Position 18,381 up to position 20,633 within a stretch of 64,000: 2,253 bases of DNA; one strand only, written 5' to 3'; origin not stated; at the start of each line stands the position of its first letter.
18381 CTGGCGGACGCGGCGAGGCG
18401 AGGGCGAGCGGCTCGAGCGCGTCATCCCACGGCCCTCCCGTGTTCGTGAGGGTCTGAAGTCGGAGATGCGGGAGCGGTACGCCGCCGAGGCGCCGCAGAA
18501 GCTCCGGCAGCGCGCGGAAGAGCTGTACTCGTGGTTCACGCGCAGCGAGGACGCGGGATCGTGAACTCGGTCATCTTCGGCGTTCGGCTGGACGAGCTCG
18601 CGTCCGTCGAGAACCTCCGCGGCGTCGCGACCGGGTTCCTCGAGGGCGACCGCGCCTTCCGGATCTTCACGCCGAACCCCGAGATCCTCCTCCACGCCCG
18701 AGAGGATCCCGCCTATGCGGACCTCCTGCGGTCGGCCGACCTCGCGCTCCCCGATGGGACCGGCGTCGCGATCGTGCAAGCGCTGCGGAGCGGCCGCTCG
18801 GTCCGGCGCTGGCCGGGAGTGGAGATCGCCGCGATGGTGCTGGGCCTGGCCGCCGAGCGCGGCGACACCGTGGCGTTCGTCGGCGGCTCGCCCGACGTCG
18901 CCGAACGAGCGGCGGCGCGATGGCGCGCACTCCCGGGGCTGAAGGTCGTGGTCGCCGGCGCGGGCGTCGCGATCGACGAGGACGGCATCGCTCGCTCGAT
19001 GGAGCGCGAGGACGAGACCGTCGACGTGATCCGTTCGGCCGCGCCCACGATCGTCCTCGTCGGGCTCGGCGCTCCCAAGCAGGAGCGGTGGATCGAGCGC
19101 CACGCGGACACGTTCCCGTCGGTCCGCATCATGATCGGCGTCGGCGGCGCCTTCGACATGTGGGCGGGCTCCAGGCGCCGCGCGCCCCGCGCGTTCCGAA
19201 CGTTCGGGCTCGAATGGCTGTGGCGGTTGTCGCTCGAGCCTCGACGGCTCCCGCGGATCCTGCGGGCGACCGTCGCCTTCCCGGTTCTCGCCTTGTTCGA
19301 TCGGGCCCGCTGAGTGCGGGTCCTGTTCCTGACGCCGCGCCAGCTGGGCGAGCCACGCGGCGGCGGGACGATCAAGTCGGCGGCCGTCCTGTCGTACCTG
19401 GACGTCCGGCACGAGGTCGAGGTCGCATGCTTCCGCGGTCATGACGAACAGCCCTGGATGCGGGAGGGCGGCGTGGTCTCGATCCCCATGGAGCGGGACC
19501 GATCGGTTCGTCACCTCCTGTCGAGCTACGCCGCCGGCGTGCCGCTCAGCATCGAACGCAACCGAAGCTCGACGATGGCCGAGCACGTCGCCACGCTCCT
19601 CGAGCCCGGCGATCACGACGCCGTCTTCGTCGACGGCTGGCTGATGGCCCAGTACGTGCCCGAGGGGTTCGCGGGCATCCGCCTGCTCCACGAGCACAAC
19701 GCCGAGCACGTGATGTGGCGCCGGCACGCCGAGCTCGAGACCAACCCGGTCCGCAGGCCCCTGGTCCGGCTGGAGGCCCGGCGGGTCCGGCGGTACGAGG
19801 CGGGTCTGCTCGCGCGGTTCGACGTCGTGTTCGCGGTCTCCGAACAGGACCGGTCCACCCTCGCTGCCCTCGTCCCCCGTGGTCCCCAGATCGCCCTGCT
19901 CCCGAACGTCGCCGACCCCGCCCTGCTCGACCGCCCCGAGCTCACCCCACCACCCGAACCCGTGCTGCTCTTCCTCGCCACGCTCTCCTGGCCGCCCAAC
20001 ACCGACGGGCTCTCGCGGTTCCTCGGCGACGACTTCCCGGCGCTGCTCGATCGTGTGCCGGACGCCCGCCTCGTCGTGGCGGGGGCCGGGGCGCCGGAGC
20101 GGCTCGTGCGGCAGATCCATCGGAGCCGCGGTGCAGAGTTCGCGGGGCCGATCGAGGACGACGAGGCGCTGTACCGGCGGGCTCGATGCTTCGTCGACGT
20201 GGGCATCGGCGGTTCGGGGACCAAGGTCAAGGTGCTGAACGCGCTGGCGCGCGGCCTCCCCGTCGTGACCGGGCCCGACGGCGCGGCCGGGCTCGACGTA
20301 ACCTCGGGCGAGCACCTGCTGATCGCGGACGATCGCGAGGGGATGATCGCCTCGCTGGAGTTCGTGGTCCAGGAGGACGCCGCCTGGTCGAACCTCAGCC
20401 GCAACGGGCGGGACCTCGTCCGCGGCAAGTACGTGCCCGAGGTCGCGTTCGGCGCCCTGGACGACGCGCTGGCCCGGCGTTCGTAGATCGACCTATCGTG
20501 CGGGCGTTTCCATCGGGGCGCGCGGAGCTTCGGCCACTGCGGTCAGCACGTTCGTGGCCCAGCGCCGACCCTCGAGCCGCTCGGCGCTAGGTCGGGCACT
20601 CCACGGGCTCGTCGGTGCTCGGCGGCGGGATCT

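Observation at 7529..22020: ABC-transporter-dependent cell-wall glycopolymer (mannan/teichoic-acid-like) locus with a possible chain-end recognition and termination module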

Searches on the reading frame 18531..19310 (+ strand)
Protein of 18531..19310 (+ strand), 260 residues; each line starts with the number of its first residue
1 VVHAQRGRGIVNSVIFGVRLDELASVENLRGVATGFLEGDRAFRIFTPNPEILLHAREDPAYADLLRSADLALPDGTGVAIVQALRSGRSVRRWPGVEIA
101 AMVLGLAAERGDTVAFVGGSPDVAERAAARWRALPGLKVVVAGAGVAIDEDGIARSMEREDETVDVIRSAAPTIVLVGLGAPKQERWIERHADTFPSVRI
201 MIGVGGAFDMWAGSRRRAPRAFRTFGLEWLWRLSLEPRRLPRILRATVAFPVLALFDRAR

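Call 8: search_protein_families(library=pfam, proteins=[window:18531-19310:+], max_evalue=0.01)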
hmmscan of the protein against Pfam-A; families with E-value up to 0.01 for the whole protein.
window:18531-19310:+ (260 aa): 1 family
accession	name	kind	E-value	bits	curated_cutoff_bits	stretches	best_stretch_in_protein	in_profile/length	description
PF03808.19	Glyco_tran_WecG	-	8.8e-47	159.5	27.4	1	69-243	1-167/168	Glycosyl transferase WecG/TagA/CpsF family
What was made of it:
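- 18561..19313 (+): L: TagA/WecG (GT26) ManNAc-type linkage-unit transferase. Glyco_tran_WecG 159 bits (call 8).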

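Call 12: search_protein_families(library=ncbifam, proteins=[window:18531-19310:+], max_evalue=0.01)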
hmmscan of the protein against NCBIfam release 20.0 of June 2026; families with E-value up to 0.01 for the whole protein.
window:18531-19310:+ (260 aa): 4 families
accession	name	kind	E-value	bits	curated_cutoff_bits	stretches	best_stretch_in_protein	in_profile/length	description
TIGR00696.1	wecG_tagA_cpsF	superfamily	4.1e-40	137.4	69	1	64-245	1-174/178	WecB/TagA/CpsF family glycosyltransferase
NF041710.1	UDPacetylman_taseTarA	equivalog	1.2e-35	123.1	350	1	15-244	11-231/247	N-acetylglucosaminyldiphosphoundecaprenol N-acetyl-beta-D-mannosaminyltransferase TarA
NF002980.1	PRK03692.1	equivalog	4.1e-27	95.2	323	1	47-245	37-227/240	lipopolysaccharide N-acetylmannosaminouronosyltransferase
NF041872.1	EPS_EpsA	equivalog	3e-23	82.5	500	1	21-242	26-241/265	exopolysaccharide biosynthesis glycosyltransferase EpsA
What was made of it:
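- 18561..19313 (+): TIGR00696 137 bits, above its cut-off of 69 (call 12).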

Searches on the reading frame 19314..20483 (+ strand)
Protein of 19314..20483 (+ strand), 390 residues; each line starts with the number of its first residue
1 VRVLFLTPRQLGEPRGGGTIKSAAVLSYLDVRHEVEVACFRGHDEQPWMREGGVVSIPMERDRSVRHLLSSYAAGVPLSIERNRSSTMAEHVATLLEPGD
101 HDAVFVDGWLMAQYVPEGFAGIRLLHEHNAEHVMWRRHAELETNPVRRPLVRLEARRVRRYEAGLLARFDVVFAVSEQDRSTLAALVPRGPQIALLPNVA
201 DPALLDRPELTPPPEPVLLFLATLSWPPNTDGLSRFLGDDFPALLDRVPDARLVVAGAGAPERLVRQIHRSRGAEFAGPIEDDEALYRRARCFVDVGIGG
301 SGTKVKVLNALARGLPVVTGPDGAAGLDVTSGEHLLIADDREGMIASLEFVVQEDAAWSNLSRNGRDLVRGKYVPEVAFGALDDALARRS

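Call 8: search_protein_families(library=pfam, proteins=[window:19314-20483:+], max_evalue=0.01)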
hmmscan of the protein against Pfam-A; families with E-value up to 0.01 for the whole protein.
window:19314-20483:+ (390 aa): 5 families
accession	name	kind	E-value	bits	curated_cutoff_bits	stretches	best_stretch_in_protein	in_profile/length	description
PF13692.12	Glyco_trans_1_4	-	9.3e-17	62.1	27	1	215-348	1-136/142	Glycosyl transferases group 1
PF13579.12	Glyco_trans_4_4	-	1.4e-06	29.2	29.7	1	30-198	15-157/158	Glycosyl transferase 4-like domain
PF13524.12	Glyco_trans_1_2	-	3.1e-06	27.6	25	1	246-373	10-133/144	Glycosyl transferase-like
PF00534.26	Glycos_transf_1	-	0.00065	19.7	26.4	1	215-365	15-169/172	Glycosyl transferases group 1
PF13439.12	Glyco_transf_4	-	0.0019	18.7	28.5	1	33-202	20-168/170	Glycosyltransferase Family 4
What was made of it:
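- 19314..20486 (+): M: GT4 glycosyltransferase (stp1-like). Glyco_trans_1_4 E=9e-17 (call 8).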

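Call 12: search_protein_families(library=ncbifam, proteins=[window:19314-20483:+], max_evalue=0.01)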
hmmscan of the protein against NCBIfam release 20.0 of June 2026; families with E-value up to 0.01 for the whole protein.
window:19314-20483:+ (390 aa): 3 families
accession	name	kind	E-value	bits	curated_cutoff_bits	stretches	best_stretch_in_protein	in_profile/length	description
TIGR03087.1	stp1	hypoth_equivalog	3e-36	125.4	316.65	1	3-387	1-395/397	TIGR03087 family PEP-CTERM/XrtA system glycosyltransferase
TIGR03088.1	stp2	hypoth_equivalog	8.3e-07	28.4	409.05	1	247-373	226-357/374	TIGR03088 family PEP-CTERM/XrtA system glycosyltransferase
TIGR04063.1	stp3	hypoth_equivalog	0.00041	19.3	442.05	1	231-371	226-377/397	TIGR04063 family PEP-CTERM/XrtA system glycosyltransferase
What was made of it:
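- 19314..20486 (+): TIGR03087 125 bits, below cut-off (call 12).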
